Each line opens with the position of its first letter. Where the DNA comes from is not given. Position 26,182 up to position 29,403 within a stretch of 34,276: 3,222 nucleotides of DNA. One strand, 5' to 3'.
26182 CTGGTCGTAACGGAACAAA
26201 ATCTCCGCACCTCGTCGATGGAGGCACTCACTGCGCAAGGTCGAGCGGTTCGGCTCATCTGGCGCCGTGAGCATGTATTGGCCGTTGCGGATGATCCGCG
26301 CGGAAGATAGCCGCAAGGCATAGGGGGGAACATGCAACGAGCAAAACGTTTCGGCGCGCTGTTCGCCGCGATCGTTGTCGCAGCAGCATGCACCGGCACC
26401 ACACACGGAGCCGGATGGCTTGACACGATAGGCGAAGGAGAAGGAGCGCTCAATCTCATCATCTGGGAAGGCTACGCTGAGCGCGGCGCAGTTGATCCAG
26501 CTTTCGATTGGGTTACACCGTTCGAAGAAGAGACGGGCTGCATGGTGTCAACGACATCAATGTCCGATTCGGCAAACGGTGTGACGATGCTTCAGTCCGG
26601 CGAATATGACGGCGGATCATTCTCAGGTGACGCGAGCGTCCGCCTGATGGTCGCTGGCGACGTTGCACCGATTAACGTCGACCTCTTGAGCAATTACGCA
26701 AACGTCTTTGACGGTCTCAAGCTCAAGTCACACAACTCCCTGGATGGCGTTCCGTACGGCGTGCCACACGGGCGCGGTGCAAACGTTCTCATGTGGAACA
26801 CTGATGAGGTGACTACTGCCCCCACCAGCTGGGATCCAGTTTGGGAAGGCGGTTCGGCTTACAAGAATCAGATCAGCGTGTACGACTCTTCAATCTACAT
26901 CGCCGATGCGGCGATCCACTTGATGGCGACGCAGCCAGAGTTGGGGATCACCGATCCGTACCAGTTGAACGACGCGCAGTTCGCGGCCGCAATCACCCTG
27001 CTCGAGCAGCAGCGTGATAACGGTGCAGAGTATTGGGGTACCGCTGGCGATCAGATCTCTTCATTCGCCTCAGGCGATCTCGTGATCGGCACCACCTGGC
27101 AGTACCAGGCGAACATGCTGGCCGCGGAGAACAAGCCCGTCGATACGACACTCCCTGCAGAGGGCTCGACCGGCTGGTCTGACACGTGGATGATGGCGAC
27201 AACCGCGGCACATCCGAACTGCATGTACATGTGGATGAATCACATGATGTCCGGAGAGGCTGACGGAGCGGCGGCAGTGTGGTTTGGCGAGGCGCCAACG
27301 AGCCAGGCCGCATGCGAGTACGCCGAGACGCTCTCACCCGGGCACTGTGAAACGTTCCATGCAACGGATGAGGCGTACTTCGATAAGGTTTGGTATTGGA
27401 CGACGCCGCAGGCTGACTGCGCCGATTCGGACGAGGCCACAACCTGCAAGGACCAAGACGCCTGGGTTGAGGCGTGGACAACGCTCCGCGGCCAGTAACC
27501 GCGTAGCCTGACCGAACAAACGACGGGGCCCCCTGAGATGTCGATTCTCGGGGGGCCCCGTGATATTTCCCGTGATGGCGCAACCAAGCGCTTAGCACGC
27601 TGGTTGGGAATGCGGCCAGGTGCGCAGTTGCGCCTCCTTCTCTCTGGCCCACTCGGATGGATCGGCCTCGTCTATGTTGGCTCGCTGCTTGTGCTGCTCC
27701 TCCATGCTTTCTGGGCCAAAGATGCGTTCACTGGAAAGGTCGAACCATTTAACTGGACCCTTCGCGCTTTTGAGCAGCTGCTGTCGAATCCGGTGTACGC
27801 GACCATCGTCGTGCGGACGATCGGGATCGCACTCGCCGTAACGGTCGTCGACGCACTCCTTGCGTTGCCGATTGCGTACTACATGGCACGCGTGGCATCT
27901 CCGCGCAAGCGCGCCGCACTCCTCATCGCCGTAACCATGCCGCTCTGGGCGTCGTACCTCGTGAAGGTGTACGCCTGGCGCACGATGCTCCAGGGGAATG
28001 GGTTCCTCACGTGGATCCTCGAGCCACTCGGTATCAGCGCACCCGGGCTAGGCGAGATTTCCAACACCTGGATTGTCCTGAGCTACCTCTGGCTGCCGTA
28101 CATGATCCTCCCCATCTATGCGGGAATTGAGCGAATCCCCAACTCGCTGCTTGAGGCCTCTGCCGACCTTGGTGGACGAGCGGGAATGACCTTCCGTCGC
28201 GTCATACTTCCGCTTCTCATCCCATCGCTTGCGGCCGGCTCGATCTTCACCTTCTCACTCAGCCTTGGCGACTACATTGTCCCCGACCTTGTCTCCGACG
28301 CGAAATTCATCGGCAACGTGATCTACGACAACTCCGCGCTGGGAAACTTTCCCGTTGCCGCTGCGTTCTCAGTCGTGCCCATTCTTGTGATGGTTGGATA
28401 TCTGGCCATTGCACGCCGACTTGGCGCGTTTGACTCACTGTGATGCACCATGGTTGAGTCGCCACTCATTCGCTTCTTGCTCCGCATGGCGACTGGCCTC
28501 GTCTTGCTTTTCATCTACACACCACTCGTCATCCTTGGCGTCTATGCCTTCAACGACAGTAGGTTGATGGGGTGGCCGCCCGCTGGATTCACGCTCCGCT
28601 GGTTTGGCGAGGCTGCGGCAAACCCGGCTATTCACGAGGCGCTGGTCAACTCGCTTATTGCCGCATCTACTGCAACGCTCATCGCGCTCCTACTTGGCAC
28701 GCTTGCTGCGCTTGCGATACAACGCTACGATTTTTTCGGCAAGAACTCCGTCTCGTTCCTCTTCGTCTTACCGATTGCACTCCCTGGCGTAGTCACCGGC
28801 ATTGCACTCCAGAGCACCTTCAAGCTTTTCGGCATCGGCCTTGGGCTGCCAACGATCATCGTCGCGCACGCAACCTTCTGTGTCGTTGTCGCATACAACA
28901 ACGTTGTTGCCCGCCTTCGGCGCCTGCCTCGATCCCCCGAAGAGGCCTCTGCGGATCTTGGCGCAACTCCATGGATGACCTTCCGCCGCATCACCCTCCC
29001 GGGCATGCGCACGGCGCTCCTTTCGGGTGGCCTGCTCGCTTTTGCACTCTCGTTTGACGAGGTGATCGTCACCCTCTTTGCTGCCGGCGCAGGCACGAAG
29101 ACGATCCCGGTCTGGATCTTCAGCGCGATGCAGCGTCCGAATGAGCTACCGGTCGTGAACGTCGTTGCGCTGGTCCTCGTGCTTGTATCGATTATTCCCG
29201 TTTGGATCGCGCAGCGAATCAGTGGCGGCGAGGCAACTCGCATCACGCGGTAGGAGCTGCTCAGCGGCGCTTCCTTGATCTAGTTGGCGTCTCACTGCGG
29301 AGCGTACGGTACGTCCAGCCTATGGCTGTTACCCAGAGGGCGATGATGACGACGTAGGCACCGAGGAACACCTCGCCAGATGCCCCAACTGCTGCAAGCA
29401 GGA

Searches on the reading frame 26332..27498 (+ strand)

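Call 8: search_protein_families(library=pfam, proteins=[window:26332-27498:+], max_evalue=0.001)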
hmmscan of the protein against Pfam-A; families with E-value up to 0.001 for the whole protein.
window:26332-27498:+ (388 aa): 2 families
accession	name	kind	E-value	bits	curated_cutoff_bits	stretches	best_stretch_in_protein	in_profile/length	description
PF13416.11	SBP_bac_8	-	3.9e-20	73.2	27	1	60-327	2-265/279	Bacterial extracellular solute-binding protein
PF13343.11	SBP_bac_6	-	1.3e-10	41.6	24.6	1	100-314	19-211/245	Bacterial extracellular solute-binding protein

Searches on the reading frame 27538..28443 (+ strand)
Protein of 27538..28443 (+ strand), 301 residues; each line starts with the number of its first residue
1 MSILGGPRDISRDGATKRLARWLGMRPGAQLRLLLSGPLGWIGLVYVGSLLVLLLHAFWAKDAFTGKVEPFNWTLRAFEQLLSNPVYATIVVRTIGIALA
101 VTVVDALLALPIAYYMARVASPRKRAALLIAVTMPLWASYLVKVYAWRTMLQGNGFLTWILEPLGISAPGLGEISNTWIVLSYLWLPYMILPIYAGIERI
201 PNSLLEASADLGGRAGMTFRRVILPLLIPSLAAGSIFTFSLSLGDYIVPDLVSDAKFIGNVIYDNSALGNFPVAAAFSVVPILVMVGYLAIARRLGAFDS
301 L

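Call 8: search_protein_families(library=pfam, proteins=[window:27538-28443:+], max_evalue=0.001)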
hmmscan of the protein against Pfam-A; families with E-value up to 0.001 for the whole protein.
window:27538-28443:+ (301 aa): 1 family
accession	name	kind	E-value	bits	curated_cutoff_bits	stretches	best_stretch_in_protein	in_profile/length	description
PF00528.27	BPD_transp_1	-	7.4e-11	42.6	26.4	1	110-291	2-170/184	Binding-protein-dependent transport system inner membrane component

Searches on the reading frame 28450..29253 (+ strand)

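Call 8: search_protein_families(library=pfam, proteins=[window:28450-29253:+], max_evalue=0.001)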
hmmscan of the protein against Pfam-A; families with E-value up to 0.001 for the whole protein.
window:28450-29253:+ (267 aa): 1 family
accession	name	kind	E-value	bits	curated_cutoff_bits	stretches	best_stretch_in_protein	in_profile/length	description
PF00528.27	BPD_transp_1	-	3.4e-14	53.4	26.4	1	80-257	2-178/184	Binding-protein-dependent transport system inner membrane component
